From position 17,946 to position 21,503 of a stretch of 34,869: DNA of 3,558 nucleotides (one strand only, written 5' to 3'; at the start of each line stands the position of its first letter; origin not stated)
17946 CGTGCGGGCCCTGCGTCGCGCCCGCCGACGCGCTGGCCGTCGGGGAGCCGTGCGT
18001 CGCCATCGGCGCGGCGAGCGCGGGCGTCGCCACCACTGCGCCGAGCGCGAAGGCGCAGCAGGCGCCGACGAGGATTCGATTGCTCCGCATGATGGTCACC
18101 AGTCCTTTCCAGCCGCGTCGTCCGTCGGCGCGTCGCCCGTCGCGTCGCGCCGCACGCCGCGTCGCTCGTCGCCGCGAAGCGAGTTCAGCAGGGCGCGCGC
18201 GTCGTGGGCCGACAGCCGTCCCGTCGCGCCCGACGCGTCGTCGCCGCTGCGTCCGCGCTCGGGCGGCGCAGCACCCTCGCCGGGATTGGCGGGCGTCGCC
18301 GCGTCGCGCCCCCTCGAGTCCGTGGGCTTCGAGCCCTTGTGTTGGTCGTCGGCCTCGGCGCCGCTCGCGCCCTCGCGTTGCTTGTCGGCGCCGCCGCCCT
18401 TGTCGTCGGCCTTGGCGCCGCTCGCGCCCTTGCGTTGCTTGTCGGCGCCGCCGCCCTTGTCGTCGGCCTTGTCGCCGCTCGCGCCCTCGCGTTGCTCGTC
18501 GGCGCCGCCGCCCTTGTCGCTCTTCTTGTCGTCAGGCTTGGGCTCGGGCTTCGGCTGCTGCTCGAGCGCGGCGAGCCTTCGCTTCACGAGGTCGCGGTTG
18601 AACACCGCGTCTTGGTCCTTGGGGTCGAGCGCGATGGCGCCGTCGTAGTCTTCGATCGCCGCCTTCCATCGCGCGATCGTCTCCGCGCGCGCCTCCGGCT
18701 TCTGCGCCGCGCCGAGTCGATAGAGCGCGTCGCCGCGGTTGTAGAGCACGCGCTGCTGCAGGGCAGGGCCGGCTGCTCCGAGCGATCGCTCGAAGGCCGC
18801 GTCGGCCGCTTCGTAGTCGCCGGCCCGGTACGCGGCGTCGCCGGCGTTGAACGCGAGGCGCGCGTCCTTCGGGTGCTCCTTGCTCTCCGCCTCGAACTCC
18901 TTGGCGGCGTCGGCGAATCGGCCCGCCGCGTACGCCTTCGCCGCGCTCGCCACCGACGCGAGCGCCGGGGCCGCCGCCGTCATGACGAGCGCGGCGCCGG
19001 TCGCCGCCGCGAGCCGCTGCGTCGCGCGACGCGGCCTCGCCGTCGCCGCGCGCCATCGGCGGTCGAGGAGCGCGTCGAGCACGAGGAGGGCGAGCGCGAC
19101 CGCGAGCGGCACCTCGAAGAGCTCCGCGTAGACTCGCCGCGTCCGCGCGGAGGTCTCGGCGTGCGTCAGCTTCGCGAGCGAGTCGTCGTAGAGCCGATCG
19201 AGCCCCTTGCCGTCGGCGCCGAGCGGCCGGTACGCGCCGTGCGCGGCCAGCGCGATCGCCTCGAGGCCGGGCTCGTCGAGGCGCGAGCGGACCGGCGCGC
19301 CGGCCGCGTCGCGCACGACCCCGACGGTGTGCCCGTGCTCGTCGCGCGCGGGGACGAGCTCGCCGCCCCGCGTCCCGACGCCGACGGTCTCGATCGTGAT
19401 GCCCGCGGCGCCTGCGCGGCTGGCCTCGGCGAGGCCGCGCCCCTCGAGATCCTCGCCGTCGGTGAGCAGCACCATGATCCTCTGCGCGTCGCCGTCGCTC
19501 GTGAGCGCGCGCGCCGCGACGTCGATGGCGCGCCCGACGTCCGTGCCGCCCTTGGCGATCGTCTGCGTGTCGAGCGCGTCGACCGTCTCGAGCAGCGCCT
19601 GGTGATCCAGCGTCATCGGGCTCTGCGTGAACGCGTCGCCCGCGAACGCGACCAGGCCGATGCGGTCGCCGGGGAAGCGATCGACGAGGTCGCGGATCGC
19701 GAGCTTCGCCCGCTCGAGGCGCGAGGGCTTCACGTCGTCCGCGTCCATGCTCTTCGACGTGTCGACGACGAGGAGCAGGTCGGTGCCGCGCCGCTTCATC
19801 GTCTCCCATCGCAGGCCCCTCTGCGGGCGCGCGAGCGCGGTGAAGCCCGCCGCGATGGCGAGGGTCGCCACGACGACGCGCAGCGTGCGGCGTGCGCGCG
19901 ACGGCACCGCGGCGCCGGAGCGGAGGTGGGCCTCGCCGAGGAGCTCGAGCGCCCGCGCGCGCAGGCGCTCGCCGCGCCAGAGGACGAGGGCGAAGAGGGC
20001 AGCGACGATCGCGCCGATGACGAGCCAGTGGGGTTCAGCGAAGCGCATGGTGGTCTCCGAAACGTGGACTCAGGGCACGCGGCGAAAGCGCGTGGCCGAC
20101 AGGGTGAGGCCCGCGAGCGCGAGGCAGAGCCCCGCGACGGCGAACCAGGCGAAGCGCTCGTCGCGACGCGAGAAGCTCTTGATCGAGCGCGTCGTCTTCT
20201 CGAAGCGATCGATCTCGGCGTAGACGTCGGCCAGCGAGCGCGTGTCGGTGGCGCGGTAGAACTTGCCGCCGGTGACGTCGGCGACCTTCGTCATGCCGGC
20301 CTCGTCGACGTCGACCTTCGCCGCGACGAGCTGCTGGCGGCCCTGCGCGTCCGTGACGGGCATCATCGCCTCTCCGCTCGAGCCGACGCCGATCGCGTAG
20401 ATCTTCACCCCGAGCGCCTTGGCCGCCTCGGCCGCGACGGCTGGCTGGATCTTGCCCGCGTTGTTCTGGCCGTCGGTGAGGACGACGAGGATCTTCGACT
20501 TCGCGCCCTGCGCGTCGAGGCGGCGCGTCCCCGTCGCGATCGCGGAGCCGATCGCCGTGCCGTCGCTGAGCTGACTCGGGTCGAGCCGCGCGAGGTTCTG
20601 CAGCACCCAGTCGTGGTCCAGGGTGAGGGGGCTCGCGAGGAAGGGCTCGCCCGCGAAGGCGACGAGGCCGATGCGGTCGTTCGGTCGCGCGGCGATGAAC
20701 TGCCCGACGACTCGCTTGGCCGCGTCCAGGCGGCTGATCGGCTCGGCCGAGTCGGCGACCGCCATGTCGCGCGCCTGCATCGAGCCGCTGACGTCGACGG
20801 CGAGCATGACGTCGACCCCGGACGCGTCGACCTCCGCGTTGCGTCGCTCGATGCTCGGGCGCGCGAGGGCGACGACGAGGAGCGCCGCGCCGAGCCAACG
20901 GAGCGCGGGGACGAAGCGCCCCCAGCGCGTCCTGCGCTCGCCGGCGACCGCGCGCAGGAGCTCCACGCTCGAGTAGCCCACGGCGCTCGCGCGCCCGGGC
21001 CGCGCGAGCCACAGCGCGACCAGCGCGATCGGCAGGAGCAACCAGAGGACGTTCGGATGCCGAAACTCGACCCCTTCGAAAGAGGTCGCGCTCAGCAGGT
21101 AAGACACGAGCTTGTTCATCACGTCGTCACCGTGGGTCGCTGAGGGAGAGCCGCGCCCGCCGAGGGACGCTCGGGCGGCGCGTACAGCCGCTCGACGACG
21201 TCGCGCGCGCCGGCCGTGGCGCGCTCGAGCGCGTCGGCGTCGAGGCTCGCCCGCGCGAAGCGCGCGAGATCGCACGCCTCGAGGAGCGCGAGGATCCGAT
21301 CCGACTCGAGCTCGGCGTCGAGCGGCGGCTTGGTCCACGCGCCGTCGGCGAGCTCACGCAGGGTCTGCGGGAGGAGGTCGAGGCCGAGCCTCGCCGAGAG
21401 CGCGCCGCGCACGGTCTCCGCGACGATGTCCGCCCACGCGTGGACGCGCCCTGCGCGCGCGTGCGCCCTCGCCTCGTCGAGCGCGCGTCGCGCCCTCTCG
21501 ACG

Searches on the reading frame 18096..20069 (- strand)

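Call 13: search_protein_families(library=pfam, proteins=[window:18096-20069:-], max_evalue=0.01)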
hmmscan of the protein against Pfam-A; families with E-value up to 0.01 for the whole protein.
window:18096-20069:- (657 aa): 10 families
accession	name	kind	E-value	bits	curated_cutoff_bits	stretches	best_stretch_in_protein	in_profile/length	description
PF13519.12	VWA_2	-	3.2e-23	82.9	27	1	98-206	1-107/107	von Willebrand factor type A domain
PF00092.34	VWA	-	1.7e-16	61.4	23.8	1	97-233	1-141/174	von Willebrand factor type A domain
PF13432.12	TPR_16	-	2.5e-07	31.4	32.7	2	379-433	7-61/65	Tetratricopeptide repeat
PF13768.12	VWA_3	-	1.7e-05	25.3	27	1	97-233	2-135/155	von Willebrand factor type A domain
PF05762.20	VWA_CoxE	-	3.5e-05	23.8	26.4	1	60-213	30-167/222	VWA domain containing CoxE-like protein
PF01882.25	DUF58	-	0.00054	19.7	23.4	1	90-204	30-146/216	Protein of unknown function DUF58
PF07719.23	TPR_2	-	0.00078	19.8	27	0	403-430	1-28/34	Tetratricopeptide repeat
PF13414.12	TPR_11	-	0.0012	18.9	26.8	0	467-492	9-34/42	TPR repeat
PF13181.12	TPR_8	-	0.0019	18.6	25.7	0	403-432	1-30/34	Tetratricopeptide repeat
PF13424.12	TPR_12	-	0.0024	18.5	30.1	1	395-431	35-73/77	Tetratricopeptide repeat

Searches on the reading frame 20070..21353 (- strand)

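Call 13: search_protein_families(library=pfam, proteins=[window:20070-21353:-], max_evalue=0.01)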
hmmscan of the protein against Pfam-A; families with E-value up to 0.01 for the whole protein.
window:20070-21353:- (427 aa): 5 families
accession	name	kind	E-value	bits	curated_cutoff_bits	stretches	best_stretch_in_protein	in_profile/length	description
PF00092.34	VWA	-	1.2e-21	78.2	23.8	1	181-378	1-172/174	von Willebrand factor type A domain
PF13519.12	VWA_2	-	9.2e-20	71.7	27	1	182-296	1-107/107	von Willebrand factor type A domain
PF07584.16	BatA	-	2.9e-09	37.6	25.9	1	96-166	3-77/77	Aerotolerance regulator N-terminal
PF06707.17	DUF1194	-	7.3e-08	32.3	27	1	258-328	87-159/206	Protein of unknown function (DUF1194)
PF01882.25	DUF58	-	0.00068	19.3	23.4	1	180-308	36-156/216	Protein of unknown function DUF58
